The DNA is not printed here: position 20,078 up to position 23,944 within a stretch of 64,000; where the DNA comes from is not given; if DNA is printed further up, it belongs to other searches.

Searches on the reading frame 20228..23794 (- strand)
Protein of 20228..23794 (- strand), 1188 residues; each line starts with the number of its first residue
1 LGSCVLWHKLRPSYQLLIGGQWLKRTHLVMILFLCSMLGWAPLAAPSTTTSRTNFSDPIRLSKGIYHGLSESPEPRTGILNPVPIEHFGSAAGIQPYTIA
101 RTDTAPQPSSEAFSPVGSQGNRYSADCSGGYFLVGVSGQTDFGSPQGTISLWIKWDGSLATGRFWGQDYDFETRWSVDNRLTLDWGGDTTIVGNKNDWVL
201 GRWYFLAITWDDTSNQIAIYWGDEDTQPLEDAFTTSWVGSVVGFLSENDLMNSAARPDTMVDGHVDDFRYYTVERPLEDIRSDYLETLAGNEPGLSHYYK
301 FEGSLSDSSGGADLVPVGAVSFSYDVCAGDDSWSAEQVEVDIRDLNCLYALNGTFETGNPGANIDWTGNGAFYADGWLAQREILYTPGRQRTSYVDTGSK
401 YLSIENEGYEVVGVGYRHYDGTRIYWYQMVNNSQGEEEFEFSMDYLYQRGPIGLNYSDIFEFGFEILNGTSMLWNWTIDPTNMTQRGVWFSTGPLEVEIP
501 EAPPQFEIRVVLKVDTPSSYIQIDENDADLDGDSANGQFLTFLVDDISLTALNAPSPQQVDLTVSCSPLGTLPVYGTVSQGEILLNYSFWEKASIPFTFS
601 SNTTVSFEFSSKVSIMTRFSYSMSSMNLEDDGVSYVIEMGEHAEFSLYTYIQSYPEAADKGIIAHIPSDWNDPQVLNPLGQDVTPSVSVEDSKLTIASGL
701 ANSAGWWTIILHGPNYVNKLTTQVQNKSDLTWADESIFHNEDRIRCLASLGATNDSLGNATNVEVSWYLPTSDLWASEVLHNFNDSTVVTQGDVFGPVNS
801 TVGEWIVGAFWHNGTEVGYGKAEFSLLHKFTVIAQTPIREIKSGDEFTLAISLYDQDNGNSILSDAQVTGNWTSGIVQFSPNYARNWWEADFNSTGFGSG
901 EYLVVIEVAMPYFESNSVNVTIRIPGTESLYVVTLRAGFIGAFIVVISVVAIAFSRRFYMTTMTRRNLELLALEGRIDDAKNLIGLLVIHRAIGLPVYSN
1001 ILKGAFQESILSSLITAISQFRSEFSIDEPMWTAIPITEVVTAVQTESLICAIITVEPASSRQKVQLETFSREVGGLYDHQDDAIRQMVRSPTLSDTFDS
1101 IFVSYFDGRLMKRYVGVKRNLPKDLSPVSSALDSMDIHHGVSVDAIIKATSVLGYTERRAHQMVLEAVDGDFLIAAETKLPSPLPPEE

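Call 3: search_protein_families(library=pfam, proteins=[window:20228-23794:-], max_evalue=1)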
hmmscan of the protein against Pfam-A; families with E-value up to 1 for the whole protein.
window:20228-23794:- (1188 aa): 1 family
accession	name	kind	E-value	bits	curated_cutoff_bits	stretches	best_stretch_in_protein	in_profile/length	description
PF13385.13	Laminin_G_3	-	6.2e-07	30.1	27.6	1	140-280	12-150/151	Concanavalin A-like lectin/glucanases superfamily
